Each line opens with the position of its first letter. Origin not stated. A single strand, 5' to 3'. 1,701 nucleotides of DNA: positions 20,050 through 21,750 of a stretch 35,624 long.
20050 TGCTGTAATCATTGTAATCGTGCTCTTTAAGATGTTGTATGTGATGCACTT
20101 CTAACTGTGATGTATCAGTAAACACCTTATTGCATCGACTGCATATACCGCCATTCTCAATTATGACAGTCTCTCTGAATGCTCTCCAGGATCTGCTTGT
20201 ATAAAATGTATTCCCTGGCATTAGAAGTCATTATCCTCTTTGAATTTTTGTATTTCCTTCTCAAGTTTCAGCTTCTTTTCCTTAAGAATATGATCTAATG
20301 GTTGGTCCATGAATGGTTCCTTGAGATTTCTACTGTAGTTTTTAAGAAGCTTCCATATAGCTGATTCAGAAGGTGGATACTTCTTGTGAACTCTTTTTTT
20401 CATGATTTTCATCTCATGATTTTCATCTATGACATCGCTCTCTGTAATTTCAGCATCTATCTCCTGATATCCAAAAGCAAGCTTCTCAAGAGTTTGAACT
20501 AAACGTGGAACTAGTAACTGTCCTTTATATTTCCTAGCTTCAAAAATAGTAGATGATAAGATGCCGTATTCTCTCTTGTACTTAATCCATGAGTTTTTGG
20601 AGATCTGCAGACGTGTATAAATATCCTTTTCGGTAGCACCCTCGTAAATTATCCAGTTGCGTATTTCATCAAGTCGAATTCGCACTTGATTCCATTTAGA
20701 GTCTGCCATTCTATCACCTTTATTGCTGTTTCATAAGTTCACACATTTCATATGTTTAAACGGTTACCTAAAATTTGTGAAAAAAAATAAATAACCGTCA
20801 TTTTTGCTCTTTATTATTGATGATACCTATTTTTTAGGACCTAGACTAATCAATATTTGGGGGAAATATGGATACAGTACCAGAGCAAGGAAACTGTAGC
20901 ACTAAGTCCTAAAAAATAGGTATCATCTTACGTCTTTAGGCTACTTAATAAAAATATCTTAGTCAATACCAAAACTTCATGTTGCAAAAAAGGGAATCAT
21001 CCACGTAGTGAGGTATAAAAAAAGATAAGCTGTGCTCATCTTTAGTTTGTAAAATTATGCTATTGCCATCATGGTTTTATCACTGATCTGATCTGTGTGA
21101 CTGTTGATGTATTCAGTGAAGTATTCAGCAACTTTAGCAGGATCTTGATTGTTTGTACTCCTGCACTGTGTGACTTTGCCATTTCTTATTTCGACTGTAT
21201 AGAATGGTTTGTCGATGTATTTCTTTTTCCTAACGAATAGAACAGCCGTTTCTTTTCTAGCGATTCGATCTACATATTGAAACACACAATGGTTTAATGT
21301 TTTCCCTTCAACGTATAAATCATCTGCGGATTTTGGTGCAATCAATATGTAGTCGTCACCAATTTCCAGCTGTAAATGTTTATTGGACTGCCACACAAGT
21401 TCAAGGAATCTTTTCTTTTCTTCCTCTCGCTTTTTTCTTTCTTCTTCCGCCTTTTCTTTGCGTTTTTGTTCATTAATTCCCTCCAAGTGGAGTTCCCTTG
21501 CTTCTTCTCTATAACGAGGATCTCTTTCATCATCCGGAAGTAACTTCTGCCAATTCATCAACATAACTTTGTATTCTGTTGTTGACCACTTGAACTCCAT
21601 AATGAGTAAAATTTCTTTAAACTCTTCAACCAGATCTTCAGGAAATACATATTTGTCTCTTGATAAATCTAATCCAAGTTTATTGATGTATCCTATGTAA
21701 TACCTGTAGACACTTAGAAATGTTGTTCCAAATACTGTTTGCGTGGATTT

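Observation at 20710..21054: Candidate trans-acting phage sRNA: a 109-nt element closed by a perfect 22-bp stem presents, in a hairpin loop, the antisense of a motif found at four early-gene ribosome-binding regions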

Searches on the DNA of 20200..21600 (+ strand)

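Call 10: search_dna_similar(query=window:20200-21600:+, collection=phages, mode=near, max_rows=30)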
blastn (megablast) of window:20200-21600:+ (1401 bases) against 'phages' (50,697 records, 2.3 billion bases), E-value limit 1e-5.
No match.

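Call 13: search_dna_similar(query=window:20600-21150:+, collection=phages, mode=distant, max_rows=20, max_evalue=0.01)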
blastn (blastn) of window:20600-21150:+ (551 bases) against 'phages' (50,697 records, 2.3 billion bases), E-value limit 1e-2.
No match.

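Call 42: search_rna_families(source=window, start=20650, end=21100, threshold=evalue, max_evalue=10)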
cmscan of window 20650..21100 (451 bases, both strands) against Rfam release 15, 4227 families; matches with E-value up to 10: 9.
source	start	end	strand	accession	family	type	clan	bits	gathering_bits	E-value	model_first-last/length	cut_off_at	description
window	20819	20927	+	RF01418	HIV_POL-1_SL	Cis-reg;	-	38.5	54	3.2e-06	1-113/113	no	HIV pol-1 stem loop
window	20825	20921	-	RF04239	mir-4679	Gene; miRNA;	-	25.1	88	0.015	1-75/75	no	mir-4679 microRNA precursor family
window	20818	20928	-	RF04133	MIR2646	Gene; miRNA;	-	21.6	245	0.014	1-256/256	no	MIR2646 microRNA precursor family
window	20818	20930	+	RF04127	MIR8007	Gene; miRNA;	-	20.1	195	0.15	1-226/226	no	MIR8007 microRNA precursor family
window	20696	20791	-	RF01873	PISRT1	Gene; lncRNA;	-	19.2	70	4.2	1-107/107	no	Polled intersex syndrome regulated transcript 1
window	20817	20929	+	RF04170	MIR7723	Gene; miRNA;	-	17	200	0.65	1-235/235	no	MIR7723 microRNA precursor family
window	20780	20876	-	RF02278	Betaproteobacteria_toxic_sRNA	Gene; sRNA;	-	14.5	50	2.7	1-64/64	no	Betaproteobacteria toxic small RNA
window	20769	20936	+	RF02590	Spy1186876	Gene; sRNA;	-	10.8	208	7.3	1-243/243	no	S. pyogenes small RNA 1186876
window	20780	20811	-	RF01419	IsrR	Gene; antisense;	-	10.8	52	8.9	149-180/187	no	Antisense RNA which regulates isiA expression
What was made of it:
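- On c4 antisense RNA (RF01695): C4 is not among the 9 sub-threshold hits at E<=10 (call 42).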

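Call 72: build_rna_model(alignment_id=A3, structure=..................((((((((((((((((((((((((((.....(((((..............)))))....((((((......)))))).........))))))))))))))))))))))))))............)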
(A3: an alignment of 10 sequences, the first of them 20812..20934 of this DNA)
Model R1 built from alignment A3 (10 sequences, 142 columns); structure: as given.
model positions 123; base pairs 37; branch points 1; effective number of sequences 1.2; information 0.59 bits per position. Calibrated on 0.2 Mb of random sequence (short: E-values are rough).
structure used (alignment columns):
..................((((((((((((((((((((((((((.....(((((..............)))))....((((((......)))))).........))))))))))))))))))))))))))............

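Call 73: search_with_rna_model(model_id=R1, sources=[window, L005, L007, L011, L012, L013, L014, L016, L017, L019, L023, L024, L025, L264, L265, L266, L018, L020, L021], max_evalue=1, make_alignment=true)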
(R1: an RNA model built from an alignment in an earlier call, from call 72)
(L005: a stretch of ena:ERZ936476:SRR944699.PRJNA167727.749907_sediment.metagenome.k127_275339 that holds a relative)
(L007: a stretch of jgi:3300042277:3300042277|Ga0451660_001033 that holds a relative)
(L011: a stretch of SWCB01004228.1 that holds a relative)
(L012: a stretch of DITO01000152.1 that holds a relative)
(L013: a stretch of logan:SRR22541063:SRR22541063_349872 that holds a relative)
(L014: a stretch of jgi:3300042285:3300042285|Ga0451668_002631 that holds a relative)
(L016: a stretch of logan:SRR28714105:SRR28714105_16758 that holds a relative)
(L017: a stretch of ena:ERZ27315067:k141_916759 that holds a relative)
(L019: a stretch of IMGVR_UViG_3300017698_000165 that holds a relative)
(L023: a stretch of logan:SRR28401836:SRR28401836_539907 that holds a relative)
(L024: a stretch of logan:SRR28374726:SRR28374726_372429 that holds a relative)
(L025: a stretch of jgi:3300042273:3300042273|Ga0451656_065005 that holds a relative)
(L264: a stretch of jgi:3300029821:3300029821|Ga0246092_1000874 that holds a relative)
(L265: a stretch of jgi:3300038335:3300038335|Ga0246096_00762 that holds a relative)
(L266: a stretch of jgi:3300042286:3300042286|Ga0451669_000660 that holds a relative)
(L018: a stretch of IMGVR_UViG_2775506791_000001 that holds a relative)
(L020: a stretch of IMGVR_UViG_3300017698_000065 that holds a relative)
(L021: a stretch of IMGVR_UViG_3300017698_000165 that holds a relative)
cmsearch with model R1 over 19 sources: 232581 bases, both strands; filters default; matches with E-value up to 1: 21.
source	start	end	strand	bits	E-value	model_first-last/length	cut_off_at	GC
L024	63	185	+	147.2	2.4e-32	1-123/123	no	0.4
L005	9776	9898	+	144.1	1.3e-31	1-123/123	no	0.4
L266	12871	12993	+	142.1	3.8e-31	1-123/123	no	0.4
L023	5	128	+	139.4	1.8e-30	1-123/123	no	0.4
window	20812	20934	-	139.3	1.8e-30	1-123/123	no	0.34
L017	6059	6180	+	125.6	3.5e-27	1-123/123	no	0.39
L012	9478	9601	+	125.4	3.8e-27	1-123/123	no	0.38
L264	13183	13302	+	105.9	1.7e-22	1-123/123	no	0.38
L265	3794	3913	+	105.9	1.7e-22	1-123/123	no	0.38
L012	9478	9601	-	58.2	4.4e-11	1-123/123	no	0.38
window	20812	20934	+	52.5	1e-09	1-123/123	no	0.34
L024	63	185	-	51.7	1.6e-09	1-123/123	no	0.4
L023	5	128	-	50.7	2.7e-09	1-123/123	no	0.4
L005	9776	9898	-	48.7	8.1e-09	1-123/123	no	0.4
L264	13183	13302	-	47.7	1.5e-08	1-123/123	no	0.38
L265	3794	3913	-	47.7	1.5e-08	1-123/123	no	0.38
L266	12871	12993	-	45.7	4.3e-08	1-123/123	no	0.4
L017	6059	6180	-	44.1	1e-07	1-123/123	no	0.39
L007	9848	9942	+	29.2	0.00038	1-123/123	no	0.37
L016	1982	2076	+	23.5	0.0089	1-123/123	no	0.35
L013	9851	9941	+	22.2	0.018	1-123/123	no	0.33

Alignment A4: 21 matches aligned to the model, 185 columns, each read 5' to 3' on its own strand. Consensus structure (alignment columns), stored with it:
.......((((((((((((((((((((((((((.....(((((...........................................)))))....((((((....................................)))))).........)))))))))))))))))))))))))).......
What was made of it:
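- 20819..20927 (-): Structured RNA element (109 nt). It has a 26-bp closing stem (22 bp perfect plus CUAG/UUAG with one U·G) that encloses two hairpins. The CM scores 139 bits on the minus strand and 52 bits on the plus strand (call 73).
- The CM scores 105-147 bits on the sense strand and 44-58 bits on the antisense strand (call 73).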
